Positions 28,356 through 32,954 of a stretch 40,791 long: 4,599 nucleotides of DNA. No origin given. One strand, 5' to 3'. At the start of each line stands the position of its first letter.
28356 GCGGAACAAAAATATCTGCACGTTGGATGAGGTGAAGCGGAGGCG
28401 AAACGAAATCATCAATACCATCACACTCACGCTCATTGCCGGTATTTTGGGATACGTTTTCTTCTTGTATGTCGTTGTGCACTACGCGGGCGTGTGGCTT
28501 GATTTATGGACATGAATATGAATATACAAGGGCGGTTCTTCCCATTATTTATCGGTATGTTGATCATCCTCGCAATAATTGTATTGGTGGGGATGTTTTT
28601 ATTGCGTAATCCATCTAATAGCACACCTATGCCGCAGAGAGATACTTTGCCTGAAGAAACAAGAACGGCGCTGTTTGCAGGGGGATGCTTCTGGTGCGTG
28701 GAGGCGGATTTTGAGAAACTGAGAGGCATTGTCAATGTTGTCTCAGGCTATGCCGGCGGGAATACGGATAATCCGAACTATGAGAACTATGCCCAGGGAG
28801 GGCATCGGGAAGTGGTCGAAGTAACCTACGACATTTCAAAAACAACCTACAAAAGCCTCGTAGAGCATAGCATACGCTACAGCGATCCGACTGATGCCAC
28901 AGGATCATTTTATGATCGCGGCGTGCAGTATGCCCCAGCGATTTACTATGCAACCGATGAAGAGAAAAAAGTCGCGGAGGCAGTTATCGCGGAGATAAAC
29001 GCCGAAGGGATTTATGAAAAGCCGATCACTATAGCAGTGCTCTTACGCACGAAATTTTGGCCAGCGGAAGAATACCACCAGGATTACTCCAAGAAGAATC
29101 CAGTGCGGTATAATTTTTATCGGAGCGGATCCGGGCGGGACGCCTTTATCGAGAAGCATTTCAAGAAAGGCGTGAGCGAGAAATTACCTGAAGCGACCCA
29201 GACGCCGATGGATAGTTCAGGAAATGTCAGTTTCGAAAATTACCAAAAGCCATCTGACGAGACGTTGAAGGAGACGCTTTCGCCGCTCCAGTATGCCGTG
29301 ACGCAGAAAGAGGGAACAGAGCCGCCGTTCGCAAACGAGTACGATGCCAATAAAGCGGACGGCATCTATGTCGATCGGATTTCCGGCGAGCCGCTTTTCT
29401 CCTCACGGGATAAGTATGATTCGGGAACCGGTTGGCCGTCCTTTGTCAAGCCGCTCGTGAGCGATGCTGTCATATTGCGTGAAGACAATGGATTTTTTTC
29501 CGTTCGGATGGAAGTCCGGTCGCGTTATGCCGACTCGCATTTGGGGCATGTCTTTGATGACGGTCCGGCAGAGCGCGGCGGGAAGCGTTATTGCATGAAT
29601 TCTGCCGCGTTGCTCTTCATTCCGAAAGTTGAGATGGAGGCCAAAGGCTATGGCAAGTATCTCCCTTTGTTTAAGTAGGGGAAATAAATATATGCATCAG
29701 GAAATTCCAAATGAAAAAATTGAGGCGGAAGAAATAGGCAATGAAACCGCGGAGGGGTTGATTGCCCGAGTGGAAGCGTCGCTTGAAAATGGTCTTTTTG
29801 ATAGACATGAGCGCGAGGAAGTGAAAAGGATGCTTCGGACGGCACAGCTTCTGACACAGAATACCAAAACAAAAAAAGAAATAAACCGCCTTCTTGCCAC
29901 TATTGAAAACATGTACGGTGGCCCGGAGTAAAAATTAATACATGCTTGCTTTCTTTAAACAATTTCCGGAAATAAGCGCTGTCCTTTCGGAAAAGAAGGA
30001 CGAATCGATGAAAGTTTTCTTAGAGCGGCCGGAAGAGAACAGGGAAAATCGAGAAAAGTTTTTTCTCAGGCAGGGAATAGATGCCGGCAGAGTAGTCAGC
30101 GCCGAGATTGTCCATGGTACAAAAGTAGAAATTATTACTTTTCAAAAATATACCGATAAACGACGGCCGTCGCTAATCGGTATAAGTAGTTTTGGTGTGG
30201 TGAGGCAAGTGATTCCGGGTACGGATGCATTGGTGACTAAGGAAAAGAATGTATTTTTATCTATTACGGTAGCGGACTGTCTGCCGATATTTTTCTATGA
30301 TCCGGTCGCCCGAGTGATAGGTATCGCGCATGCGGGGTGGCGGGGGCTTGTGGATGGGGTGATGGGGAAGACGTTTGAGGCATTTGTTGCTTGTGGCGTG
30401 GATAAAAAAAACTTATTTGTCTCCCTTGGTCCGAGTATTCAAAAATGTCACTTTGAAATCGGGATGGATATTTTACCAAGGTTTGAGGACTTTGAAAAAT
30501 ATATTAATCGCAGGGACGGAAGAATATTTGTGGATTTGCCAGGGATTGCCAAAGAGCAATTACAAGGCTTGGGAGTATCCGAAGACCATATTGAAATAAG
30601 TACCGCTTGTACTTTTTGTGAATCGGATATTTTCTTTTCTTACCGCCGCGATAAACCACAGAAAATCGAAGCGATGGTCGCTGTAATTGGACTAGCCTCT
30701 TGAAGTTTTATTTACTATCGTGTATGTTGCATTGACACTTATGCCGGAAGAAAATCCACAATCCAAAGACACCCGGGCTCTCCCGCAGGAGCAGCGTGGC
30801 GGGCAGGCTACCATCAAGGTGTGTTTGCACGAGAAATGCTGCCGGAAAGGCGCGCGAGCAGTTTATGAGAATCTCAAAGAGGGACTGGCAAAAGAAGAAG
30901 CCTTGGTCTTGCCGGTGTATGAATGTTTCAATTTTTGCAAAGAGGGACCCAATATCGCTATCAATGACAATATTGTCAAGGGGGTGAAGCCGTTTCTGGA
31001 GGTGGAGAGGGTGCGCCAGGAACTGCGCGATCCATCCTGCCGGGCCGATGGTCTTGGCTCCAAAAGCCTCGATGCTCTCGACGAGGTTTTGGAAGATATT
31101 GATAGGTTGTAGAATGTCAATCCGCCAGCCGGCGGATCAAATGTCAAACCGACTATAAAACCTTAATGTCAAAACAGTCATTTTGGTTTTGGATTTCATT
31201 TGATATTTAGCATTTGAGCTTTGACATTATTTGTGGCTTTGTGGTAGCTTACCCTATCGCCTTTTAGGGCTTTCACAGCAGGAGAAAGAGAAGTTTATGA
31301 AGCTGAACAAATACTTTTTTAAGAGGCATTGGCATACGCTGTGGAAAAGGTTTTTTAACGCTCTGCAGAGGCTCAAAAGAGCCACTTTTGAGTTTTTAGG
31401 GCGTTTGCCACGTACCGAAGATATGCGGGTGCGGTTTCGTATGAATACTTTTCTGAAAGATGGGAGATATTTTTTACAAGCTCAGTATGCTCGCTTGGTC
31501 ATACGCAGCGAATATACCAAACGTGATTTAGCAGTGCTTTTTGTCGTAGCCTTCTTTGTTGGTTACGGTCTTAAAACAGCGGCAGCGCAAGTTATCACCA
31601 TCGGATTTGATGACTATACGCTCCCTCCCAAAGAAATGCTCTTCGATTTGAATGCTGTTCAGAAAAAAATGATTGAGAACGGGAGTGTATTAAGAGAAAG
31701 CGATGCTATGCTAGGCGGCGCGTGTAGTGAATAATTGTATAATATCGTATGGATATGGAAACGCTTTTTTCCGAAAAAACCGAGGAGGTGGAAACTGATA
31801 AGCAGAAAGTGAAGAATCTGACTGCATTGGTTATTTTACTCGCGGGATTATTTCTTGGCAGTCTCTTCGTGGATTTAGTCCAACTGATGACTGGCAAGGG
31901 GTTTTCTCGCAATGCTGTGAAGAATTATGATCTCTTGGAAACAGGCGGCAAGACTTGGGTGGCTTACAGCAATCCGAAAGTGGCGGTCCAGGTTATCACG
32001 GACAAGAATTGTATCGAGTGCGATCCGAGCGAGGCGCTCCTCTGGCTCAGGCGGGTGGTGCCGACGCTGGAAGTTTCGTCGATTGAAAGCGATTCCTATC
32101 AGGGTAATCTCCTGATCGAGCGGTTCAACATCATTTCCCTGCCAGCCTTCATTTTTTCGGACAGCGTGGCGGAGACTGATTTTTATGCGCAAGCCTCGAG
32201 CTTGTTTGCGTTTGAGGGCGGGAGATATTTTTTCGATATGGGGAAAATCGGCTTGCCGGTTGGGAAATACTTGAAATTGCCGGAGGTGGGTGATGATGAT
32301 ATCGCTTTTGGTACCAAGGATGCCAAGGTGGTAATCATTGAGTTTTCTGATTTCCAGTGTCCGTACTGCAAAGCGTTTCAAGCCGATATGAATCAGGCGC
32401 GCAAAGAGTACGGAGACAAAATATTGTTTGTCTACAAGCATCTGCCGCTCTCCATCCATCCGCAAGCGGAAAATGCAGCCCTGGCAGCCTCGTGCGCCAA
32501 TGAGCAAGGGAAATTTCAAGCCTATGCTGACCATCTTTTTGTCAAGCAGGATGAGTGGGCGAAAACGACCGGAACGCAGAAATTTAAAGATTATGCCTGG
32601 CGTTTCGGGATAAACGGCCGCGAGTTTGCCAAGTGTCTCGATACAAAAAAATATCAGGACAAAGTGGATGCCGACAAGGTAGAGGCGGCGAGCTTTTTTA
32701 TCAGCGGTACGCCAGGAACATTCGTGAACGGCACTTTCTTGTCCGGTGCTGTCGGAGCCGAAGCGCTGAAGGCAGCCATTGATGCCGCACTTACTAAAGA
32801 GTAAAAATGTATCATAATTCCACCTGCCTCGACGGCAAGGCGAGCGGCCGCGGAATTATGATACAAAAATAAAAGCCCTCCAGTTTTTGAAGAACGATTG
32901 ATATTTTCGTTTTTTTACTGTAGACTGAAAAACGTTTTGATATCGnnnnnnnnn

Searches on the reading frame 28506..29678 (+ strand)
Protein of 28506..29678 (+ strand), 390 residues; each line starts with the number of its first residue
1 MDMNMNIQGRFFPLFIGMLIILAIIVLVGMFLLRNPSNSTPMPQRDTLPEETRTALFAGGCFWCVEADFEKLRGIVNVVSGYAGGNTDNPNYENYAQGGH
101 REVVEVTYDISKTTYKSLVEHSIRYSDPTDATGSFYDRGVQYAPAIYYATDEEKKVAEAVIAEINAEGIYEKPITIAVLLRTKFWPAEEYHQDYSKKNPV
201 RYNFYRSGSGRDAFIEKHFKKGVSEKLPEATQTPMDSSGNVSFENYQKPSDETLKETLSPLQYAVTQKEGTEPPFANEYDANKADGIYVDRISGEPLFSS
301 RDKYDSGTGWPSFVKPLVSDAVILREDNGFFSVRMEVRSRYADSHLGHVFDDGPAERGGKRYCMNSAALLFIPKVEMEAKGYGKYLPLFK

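Call 94: search_protein_families(library=pfam, proteins=[window:28506-29678:+], max_evalue=0.00001)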
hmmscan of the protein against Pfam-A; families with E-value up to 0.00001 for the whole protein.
window:28506-29678:+ (390 aa): 2 families
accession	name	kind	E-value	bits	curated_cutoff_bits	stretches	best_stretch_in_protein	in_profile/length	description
PF01625.27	PMSR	-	4.7e-51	173.5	23.7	1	54-203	1-152/153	Peptide methionine sulfoxide reductase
PF01641.26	SelR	-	1.3e-44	151.3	24.9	1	258-373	1-116/116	SelR domain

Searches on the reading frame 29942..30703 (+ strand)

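Call 94: search_protein_families(library=pfam, proteins=[window:29942-30703:+], max_evalue=0.00001)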
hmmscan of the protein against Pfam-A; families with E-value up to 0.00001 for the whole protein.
window:29942-30703:+ (253 aa): 1 family
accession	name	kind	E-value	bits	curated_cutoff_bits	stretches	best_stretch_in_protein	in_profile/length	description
PF02578.20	Cu-oxidase_4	-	8.1e-56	189.5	22.9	1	29-249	24-237/238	Multi-copper polyphenol oxidoreductase laccase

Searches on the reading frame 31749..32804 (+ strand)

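Call 95: search_protein_families(library=pfam, proteins=[window:31749-32804:+], max_evalue=0.00001)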
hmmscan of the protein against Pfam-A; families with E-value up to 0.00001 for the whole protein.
window:31749-32804:+ (351 aa): 3 families
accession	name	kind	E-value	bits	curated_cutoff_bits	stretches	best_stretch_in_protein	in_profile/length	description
PF13462.12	Thioredoxin_4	-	1e-28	101.1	23.2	1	183-346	4-165/165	Thioredoxin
PF01323.26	DSBA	-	3.2e-19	69.9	25.6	1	196-344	2-190/191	DSBA-like thioredoxin domain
PF13098.12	Thioredoxin_2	-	7e-08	33.2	27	0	190-277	3-74/104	Thioredoxin-like domain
